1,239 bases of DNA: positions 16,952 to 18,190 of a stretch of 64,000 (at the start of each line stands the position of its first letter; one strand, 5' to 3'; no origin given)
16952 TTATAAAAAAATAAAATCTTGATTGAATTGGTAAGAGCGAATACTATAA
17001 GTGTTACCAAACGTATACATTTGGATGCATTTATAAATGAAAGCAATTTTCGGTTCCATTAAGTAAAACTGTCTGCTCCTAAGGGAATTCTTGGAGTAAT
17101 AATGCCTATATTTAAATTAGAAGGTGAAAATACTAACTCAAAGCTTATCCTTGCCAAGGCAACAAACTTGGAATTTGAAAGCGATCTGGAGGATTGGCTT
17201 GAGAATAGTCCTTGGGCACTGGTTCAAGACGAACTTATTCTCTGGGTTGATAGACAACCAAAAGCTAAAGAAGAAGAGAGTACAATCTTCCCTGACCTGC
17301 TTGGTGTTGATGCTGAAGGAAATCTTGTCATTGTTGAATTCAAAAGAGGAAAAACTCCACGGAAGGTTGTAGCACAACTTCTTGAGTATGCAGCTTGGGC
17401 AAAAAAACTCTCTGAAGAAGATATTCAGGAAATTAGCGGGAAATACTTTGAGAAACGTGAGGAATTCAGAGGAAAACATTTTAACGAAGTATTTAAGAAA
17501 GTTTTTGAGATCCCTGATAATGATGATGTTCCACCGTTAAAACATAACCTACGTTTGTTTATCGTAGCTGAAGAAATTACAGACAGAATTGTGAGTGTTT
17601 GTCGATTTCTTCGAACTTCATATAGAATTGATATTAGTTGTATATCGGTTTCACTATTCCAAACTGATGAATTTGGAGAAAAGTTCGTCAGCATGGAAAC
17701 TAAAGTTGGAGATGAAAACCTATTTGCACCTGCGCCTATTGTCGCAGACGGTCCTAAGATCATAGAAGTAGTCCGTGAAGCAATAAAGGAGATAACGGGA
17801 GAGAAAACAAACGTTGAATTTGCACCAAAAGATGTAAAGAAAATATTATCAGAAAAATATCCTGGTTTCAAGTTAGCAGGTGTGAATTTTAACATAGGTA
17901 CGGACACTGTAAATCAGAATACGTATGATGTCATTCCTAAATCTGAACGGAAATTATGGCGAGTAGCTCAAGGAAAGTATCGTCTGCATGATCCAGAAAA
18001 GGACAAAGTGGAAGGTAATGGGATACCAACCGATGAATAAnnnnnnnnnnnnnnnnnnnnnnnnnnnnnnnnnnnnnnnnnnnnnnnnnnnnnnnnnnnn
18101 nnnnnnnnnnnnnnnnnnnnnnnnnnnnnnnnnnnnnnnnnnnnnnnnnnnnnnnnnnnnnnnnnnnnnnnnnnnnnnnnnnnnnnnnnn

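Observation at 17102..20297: Small defence islet: PD-(D/E)xK nuclease, DUF2283, putative restriction endonuclease and Dam-like D12 methyltransferase, bounded by repeats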

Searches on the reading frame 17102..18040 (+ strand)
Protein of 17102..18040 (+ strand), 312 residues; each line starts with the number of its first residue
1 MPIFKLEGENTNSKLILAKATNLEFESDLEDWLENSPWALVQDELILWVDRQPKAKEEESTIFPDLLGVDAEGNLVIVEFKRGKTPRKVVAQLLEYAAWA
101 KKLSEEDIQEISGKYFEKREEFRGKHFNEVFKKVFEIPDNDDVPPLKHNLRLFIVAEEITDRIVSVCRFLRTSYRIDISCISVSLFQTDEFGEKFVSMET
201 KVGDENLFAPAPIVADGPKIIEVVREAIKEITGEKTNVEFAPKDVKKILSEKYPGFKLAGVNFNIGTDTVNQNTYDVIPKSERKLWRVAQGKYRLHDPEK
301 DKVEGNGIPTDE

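Call 3: search_protein_families(library=pfam, proteins=[window:17102-18040:+], max_evalue=0.1)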
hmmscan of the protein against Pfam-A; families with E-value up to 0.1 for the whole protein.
window:17102-18040:+ (312 aa): 3 families
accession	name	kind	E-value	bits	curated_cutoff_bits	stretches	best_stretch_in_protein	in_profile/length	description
PF24706.1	DUF7669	-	8.3e-09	36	23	1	222-295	4-75/75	Domain of unknown function (DUF7669)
PF01939.22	NucS_C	-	0.0025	18.2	24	1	63-102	33-72/124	Endonuclease NucS C-terminal domain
PF14082.12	SduA_C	-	0.042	14.4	27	1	26-105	4-76/159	Shedu protein SduA, C-terminal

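Call 4: search_protein_families(library=padloc, proteins=[window:17102-18040:+], max_evalue=0.1)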
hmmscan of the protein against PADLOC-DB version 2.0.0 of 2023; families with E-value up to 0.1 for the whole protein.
window:17102-18040:+ (312 aa): 10 families
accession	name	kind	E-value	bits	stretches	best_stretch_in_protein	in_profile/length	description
PDLC04916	PDC-S11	-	5.9e-34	115.7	1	14-197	13-179/358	-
PDLC04915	PDC-S11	-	2e-23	81.3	1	20-190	21-184/379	-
PDLC04910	PDC-S11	-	3.3e-23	80.5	1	26-189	27-184/359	-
PDLC04913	PDC-S11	-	4.1e-22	76.8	1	26-197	27-191/375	-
PDLC04909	PDC-S11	-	2.4e-11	41.8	1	60-189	58-184/347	-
PDLC04944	PDC-S18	-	1.4e-09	35.8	1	22-101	19-93/307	-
PDLC04946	PDC-S18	-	0.00015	18.9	1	65-101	77-112/365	-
PDLC04824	PDC-S02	-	0.00067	16.9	1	65-115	224-275/308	-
PDLC04799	PDC-S02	-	0.011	12.9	1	73-121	233-281/308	-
PDLC00943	Cas4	-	0.051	11.5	0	71-115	78-124/180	CRISPR-associated protein Cas4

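Call 5: search_protein_families(library=ncbifam, proteins=[window:17102-18040:+], max_evalue=0.1)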
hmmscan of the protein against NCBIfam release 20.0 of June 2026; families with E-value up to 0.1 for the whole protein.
window:17102-18040:+ (312 aa): 1 family
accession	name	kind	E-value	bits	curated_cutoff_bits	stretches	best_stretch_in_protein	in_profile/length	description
NF003270.0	PRK04247.1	equivalog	9e-07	28.2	216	1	26-105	130-203/250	endonuclease NucS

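Call 8: search_solved_structures(query=window:17102-18040:+, max_evalue=1, show_alignments=2)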
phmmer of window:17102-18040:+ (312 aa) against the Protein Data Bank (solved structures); distinct sequences matched with E-value up to 1: 1.
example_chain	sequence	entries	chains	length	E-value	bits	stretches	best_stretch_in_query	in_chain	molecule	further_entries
2vld_A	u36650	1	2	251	0.019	17.5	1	64-108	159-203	Endonuclease NucS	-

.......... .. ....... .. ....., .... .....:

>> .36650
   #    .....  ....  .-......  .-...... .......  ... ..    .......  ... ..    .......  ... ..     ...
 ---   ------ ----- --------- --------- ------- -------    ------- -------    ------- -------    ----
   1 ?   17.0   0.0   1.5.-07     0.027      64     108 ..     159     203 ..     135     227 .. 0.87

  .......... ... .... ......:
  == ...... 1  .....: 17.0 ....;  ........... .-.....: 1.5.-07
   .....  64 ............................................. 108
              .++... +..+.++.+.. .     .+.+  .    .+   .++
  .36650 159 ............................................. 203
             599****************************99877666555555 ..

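Call 15: find_homologous_proteins(query=window:17102-18040:+, max_evalue=0.001)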
Query window:17102-18040:+ (312 aa): 798 proteins with E <= 0.001 among 2236 candidates; the best 120 are listed.
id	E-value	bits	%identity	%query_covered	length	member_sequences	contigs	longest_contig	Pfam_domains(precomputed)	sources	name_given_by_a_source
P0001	4.1e-204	695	100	100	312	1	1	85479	PF24706.2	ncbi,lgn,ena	-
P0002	4.4e-125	435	64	98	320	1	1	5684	PF24706.2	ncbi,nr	ncbi:hypothetical protein F4212_15280 [Candidatus Poribacteria bacterium]|nr:hypothetical protein [C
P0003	4.7e-123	428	63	98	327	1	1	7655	PF24706.2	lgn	-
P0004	7.9e-122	424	62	98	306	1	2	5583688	-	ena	-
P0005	2.1e-121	423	64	98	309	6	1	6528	PF24706.2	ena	-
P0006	1.3e-120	420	65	98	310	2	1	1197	-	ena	-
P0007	3.9e-120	419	64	98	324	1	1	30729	-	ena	-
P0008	3.6e-119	416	64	99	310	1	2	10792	PF24706.2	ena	-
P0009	4.0e-116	406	64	97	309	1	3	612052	-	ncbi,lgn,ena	-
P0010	1.2e-115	404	60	98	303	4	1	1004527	PF24706.2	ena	-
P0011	2.2e-115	403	60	98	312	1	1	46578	PF24706.2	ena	-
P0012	7.8e-114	398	60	97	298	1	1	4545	PF24706.2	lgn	-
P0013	1.3e-112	394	60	98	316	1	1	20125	PF24706.2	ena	-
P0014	3.1e-111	390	58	98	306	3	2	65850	-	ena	-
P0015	6.1e-111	389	58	98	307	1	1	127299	PF24706.2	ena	-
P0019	9.8e-108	378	57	100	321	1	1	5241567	PF24706.2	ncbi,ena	-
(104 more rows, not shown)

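Call 16: find_encoding_contigs(protein=P0001, flank=10000, max_places=3)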
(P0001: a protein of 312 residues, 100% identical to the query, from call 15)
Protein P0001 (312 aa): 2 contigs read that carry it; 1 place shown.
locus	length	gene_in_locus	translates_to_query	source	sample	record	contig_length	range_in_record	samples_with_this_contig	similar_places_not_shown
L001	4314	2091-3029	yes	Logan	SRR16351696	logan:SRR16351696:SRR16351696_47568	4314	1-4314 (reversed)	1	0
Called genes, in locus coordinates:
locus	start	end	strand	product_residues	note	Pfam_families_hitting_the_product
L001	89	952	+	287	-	PF01261:AP_endonuc_2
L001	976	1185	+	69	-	PF10049:DUF2283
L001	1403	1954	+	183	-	-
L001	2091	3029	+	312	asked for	PF24706:DUF7669 (weak)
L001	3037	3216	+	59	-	PF10049:DUF2283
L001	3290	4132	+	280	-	-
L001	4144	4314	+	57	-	?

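Call 17: find_encoding_contigs(protein=P0004, flank=6000, max_places=3)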
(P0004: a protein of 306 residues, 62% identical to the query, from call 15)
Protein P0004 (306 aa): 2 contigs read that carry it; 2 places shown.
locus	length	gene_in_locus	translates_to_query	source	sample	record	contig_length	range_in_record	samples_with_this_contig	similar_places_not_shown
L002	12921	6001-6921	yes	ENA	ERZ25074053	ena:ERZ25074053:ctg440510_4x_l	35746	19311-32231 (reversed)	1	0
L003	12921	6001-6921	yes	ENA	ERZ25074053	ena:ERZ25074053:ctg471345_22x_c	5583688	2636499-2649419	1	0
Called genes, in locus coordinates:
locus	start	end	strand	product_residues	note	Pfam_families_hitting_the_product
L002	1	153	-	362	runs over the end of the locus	PF00205:TPP_enzyme_M, PF02775:TPP_enzyme_C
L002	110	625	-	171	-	PF02776:TPP_enzyme_N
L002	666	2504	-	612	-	-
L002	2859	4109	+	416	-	PF12704:MacB_PCD, PF02687:FtsX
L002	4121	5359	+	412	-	PF12704:MacB_PCD, PF02687:FtsX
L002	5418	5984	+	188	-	PF05685:Uma2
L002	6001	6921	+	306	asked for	-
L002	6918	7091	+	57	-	PF10049:DUF2283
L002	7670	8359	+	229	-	-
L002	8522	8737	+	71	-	PF10049:DUF2283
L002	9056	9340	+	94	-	-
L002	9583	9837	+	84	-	-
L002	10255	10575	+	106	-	PF01710:HTH_Tnp_IS630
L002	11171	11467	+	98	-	PF24706:DUF7669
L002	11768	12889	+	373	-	PF02086:MethyltransfD12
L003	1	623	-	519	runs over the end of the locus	PF02776:TPP_enzyme_N, PF00205:TPP_enzyme_M, PF02775:TPP_enzyme_C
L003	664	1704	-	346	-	-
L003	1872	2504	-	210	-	-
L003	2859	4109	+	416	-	PF12704:MacB_PCD, PF02687:FtsX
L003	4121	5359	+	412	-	PF12704:MacB_PCD, PF02687:FtsX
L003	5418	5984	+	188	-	PF05685:Uma2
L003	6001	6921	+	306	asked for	-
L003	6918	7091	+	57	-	PF10049:DUF2283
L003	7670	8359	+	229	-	-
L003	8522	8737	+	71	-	PF10049:DUF2283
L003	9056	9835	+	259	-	PF13431:TPR_17 (faint)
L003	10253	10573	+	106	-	PF01710:HTH_Tnp_IS630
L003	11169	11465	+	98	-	PF24706:DUF7669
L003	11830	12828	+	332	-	PF02086:MethyltransfD12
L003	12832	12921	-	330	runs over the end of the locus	PF00389:2-Hacid_dh, PF02826:2-Hacid_dh_C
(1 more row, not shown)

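Call 18: find_encoding_contigs(protein=P0019, flank=6000, max_places=3)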
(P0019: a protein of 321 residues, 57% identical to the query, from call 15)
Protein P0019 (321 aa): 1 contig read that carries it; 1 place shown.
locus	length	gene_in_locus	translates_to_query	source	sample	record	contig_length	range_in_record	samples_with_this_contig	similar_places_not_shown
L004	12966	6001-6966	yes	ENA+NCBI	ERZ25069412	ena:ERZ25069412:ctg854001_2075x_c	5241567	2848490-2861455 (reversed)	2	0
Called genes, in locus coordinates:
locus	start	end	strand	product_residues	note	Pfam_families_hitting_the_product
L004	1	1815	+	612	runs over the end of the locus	PF14238:DUF4340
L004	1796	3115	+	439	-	PF13506:Glyco_transf_21, PF00535:Glycos_transf_2, PF13641:Glyco_tranf_2_3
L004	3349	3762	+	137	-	PF01641:SelR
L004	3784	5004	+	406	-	PF04055:Radical_SAM, PF13186:SPASM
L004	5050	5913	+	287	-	PF01261:AP_endonuc_2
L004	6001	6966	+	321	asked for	PF24706:DUF7669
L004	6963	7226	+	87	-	PF10049:DUF2283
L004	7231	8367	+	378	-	PF02086:MethyltransfD12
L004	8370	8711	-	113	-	PF02826:2-Hacid_dh_C (weak)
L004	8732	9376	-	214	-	PF00389:2-Hacid_dh, PF02826:2-Hacid_dh_C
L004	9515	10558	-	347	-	PF00294:PfkB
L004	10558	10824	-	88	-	-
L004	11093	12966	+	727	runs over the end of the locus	PF20656:MS_N, PF20658:MSG_insertion, PF01274:MS_TIM-barrel, PF20659:MS_C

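Call 21: find_related_loci(query=A1, collection=genome_contigs, flank=7000)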
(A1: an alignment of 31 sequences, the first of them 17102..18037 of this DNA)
Query A1 (312 aa) in genome_contigs; peptide patterns used: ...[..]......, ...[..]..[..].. (x = any residue, [..] = any of these).
134 stretches matched a pattern; 86 encode a relative of the query (tblastn E <= 1e-3); the best 80 are kept; 80 distinct loci.
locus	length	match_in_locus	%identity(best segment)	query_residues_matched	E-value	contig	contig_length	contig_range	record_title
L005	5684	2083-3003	64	1-307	7e-128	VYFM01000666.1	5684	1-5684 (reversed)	MAG: Candidatus Poribacteria bacterium isolate SB0677_bin_25 NODE_4527_length_5684_cov_9.975306, whole genome shotgun se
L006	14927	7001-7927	56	1-305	7e-110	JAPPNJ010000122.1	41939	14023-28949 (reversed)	MAG: Candidatus Poribacteria bacterium isolate RHO3_bin_69 NODE_1901_length_41939_cov_15.507234, whole genome shotgun se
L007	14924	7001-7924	54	1-304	6e-110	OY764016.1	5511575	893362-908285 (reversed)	MAG: Candidatus Poribacteria bacterium isolate 9fae2ea3-c9b7-404b-9456-b4c0b6541956 genome assembly, chromosome: 1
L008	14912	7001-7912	58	1-302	8e-110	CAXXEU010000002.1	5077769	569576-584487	MAG: Candidatus Poribacteria bacterium isolate 3e89c7d8-7361-487e-81cd-bcd86543e134 genome assembly, contig: contig_2, w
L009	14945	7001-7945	56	1-307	6e-109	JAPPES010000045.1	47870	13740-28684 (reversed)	MAG: Candidatus Poribacteria bacterium isolate RHO1_bin_11 NODE_1573_length_47870_cov_19.096246, whole genome shotgun se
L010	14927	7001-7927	55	1-307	2e-108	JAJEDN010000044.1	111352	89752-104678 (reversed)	MAG: Candidatus Poribacteria bacterium isolate p16x33bins.23 k141_1027902, whole genome shotgun sequence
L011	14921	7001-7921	55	1-303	1e-107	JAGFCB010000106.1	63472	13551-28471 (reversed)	MAG: Candidatus Poribacteria bacterium isolate SB0101 contig_11738, whole genome shotgun sequence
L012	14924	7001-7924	54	1-304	4e-107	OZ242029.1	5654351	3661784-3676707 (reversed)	MAG: Candidatus Poribacteria bacterium isolate e47116a6-1c5e-4b36-9515-22f207f5838d genome assembly, chromosome: 1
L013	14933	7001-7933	53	1-307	2e-106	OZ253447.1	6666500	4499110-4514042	MAG: Candidatus Poribacteria bacterium isolate c3a381aa-0ed9-4b9f-99fb-31763fcdc289 genome assembly, chromosome: 1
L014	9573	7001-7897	57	1-306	4e-106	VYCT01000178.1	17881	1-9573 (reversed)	MAG: Candidatus Poribacteria bacterium isolate SB0675_bin_22 NODE_1420_length_17881_cov_11.070291, whole genome shotgun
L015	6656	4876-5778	53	1-306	3e-105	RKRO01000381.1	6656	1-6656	MAG: Candidatus Poribacteria bacterium isolate PNGco_C_bin3 scaffold_2434, whole genome shotgun sequence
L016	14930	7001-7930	52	1-306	9e-105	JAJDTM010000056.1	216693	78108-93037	MAG: Candidatus Poribacteria bacterium isolate jk18x1bzbins.25 k141_294038, whole genome shotgun sequence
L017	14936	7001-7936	52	1-308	1e-102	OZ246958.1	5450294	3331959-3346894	MAG: Candidatus Poribacteria bacterium isolate eb1091dc-daf2-4aeb-812c-2eaa76c9e045 genome assembly, chromosome: 1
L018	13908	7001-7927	55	1-308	3e-102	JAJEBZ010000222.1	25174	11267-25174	MAG: Candidatus Poribacteria bacterium isolate jk18x9bins.65 k141_302757, whole genome shotgun sequence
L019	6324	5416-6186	60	1-264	2e-101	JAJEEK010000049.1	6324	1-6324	MAG: Candidatus Poribacteria bacterium isolate p16x34bins.28 k141_705814, whole genome shotgun sequence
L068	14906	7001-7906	45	1-302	2e-75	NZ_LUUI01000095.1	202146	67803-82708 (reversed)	Methylomonas lenta strain R-45370 contig_33_(1..202146), whole genome shotgun sequence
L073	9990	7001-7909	45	1-301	8e-73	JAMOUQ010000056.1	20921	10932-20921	MAG: Desulfobacteraceae bacterium isolate PIR-30_metabat1_scaf2bin.020 PIR-30_scaffold_814_c1, whole genome shotgun sequ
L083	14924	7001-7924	34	1-301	8e-45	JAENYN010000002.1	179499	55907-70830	MAG: Alkalihalobacillus macyae isolate B5_bin.12 B5_bin12_NODE_41_length_179499_cov_38.123448, whole genome shotgun sequ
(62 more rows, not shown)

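Call 47: predict_structure(alignment_id=A1)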
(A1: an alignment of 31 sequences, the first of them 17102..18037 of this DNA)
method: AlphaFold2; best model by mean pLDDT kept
length: 312 residues; sequences in the alignment: 31
mean_pLDDT: 78.0   pTM: 0.75
mean pLDDT of the five models: 78.0, 73.5, 72.1, 71.2, 70.9
residues with pLDDT >= 90: 85; 70-90: 154; 50-70: 37; < 50: 36
segments of 3 or more residues with pLDDT < 50: 54-60, 205-217, 304-312
pLDDT, mean of each block of 10 residues (from residue 1): 49 55 66 74 83 49 81 90 86 90 88 87 90 88 84 90 91 88 77 74 50 46 92 95 92 81 89 72 90 92 50 35
secondary structure, 60 per line:
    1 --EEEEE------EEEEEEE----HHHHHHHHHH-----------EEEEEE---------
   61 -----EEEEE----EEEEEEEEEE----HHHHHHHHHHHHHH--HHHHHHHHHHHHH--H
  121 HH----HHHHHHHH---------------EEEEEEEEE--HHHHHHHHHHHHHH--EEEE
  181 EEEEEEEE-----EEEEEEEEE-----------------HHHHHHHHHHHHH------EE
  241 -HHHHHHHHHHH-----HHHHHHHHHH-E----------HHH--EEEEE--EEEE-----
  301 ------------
elements in order: E3-7 E14-20 H25-34 E46-51 E66-70 E75-84 H89-102 H105-117 H127-134 E150-158 H161-174 E177-188 E194-202 H220-232 H242-252 H258-267 E285-289 E292-295

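Call 52: fold_search(model_id=the predicted structure, library=pdb)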
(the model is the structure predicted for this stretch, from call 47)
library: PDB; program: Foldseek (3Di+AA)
matches with E <= 10: 519; with E <= 0.001: 0
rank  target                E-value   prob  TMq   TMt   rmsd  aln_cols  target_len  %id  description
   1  2vld_B                3.0e-03  0.99  0.25  0.34  15.5       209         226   12  crystal structure of a repair endonuclease from Pyrococcus abyssi (released 2009-05-19)
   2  2vld_A                3.4e-03  1.00  0.26  0.34  15.3       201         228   13  crystal structure of a repair endonuclease from Pyrococcus abyssi (released 2009-05-19)
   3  5gkj_A                3.4e-03  0.99  0.23  0.33  15.6       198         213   14  Structure of EndoMS in apo form (released 2016-11-02)
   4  5gkj_B                1.2e-02  0.98  0.25  0.34  15.1       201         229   13  Structure of EndoMS in apo form (released 2016-11-02)
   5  5gke_A                1.8e-02  0.97  0.25  0.32  15.9       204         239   18  Structure of EndoMS-dsDNA1 complex (released 2016-11-02)
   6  8xl0_E                2.4e-02  0.11  0.14  0.04  22.6       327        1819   12  Citrate-induced filament of human acetyl-coenzyme A carboxylase 1 (ACC1-citrate) (released 2024-10-23)
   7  2ewf                  4.1e-02  0.90  0.24  0.14   9.3       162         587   12  Crystal structure of the site-specific DNA nickase N.BspD6I (released 2006-11-21)
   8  5lhc_A                4.1e-02  0.89  0.23  0.13  10.1       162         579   10  The structure of D456A mutant of Nt.BspD6I nicking endonuclease at 0.24 nm resolution . (released 2017-08-16)
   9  6qnz_B                4.9e-02  0.89  0.24  0.14  10.0       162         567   12  Crystal structure of the site-specific DNA nickase N.BspD6I E418A Mutant (released 2020-03-04)
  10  8ps4_A                4.9e-02  0.60  0.25  0.20   9.1       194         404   13  Escherichia coli SduA complex (released 2025-01-22)
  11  5csk_A                5.8e-02  0.14  0.19  0.05  18.0       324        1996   10  Crystal structure of yeast acetyl-CoA carboxylase, unbiotinylated (released 2015-10-28)
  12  5liz                  6.2e-02  0.94  0.18  0.10   9.4       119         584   13  The structure of Nt.BspD6I nicking endonuclease with all cysteines mutated by serine residues at 0.19 nm resolution . (released 2017-08-02)
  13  6ntv_A                9.9e-02  0.11  0.14  0.18  12.1       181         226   14  SFTSV L endonuclease domain (released 2020-01-08)
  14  5liq_B                1.1e-01  0.72  0.17  0.10  10.1       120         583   13  The structure of C160S,C508S,C578S mutant of Nt.BspD6I nicking endonuclease at 0.185 nm resolution . (released 2017-08-02)
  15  5liq_A                1.2e-01  0.90  0.19  0.11   7.7       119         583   13  The structure of C160S,C508S,C578S mutant of Nt.BspD6I nicking endonuclease at 0.185 nm resolution . (released 2017-08-02)
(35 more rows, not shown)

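Call 65: search_protein_families(library=phrogs, proteins=[window:17102-18040:+], max_evalue=0.01)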
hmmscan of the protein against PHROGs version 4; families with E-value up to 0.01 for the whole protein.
window:17102-18040:+ (312 aa): 0 families
